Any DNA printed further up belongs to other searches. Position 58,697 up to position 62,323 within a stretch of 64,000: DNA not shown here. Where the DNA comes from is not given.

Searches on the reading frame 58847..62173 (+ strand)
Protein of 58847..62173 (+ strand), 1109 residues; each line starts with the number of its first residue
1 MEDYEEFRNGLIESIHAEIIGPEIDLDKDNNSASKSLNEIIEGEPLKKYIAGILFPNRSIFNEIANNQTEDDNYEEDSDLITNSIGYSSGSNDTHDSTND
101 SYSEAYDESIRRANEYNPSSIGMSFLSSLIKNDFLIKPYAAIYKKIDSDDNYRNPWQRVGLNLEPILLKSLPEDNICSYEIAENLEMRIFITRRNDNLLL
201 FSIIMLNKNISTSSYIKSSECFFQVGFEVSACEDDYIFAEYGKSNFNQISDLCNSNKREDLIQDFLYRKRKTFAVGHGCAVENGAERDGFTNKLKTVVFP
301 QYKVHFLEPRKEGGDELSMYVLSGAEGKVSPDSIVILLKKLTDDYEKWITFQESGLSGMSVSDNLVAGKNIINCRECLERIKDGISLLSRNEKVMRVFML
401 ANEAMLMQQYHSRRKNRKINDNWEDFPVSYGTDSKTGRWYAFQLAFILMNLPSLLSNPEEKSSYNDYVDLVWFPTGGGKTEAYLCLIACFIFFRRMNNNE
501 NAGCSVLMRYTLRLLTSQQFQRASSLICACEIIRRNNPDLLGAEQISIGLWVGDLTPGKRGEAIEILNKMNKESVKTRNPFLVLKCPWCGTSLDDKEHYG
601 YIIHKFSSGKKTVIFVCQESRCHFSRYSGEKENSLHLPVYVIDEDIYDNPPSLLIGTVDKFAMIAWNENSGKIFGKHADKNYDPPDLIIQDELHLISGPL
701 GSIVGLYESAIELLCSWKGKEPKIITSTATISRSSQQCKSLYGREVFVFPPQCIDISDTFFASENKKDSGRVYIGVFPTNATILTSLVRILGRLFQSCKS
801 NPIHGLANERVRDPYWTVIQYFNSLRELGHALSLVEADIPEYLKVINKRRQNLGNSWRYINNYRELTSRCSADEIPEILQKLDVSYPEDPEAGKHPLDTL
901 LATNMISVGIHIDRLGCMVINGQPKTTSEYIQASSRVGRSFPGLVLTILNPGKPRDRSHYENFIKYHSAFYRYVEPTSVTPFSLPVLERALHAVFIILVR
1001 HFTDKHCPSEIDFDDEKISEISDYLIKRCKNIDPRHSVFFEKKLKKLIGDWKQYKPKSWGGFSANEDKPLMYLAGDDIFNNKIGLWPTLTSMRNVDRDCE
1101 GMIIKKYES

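Call 7: search_protein_families(library=pfam, proteins=[window:58847-62173:+], max_evalue=0.001)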
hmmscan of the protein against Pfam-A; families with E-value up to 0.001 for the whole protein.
window:58847-62173:+ (1109 aa): 2 families
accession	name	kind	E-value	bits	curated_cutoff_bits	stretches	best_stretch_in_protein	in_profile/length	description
PF00271.37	Helicase_C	-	3.3e-07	31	23.5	1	895-939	64-108/110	Helicase conserved C-terminal domain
PF00270.35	DEAD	-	7.4e-07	29.5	26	0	472-529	20-71/167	DEAD/DEAH box helicase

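Call 8: search_protein_families(library=padloc, proteins=[window:58847-62173:+], max_evalue=0.01)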
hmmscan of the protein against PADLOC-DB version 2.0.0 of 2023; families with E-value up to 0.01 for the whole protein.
window:58847-62173:+ (1109 aa): 12 families
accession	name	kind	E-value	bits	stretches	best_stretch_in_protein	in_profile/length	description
PDLC02575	DrmA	-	3.1e-220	731.3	2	680-1100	390-825/837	DrmA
PDLC02571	DrmA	-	2.2e-187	623.1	4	680-1008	844-1167/1282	DrmA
PDLC02567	DrmA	-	4.4e-155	516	2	257-676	807-1238/1750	DrmA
PDLC02577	DrmA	-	4.1e-118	393.4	2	683-1004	230-567/697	DrmA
PDLC02568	DrmA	-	1.4e-81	273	1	578-1001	27-479/611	DrmA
PDLC02576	DrmA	-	4.2e-57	191.7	3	434-677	494-727/1235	DrmA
PDLC02574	DrmA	-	6.2e-42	141.5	1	895-1031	35-175/269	DrmA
PDLC02569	DrmA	-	3.5e-09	33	1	899-1030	832-968/1095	DrmA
PDLC02573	DrmA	-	1.3e-08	31.4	1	894-1002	792-903/1018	DrmA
PDLC02570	DrmA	-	2e-06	24.4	1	896-963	581-648/851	DrmA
PDLC02896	DpdJ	-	0.006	12.2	0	474-702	188-386/1487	DpdJ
PDLC02895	DpdJ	-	0.0066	11.3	0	475-707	874-1074/2112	DpdJ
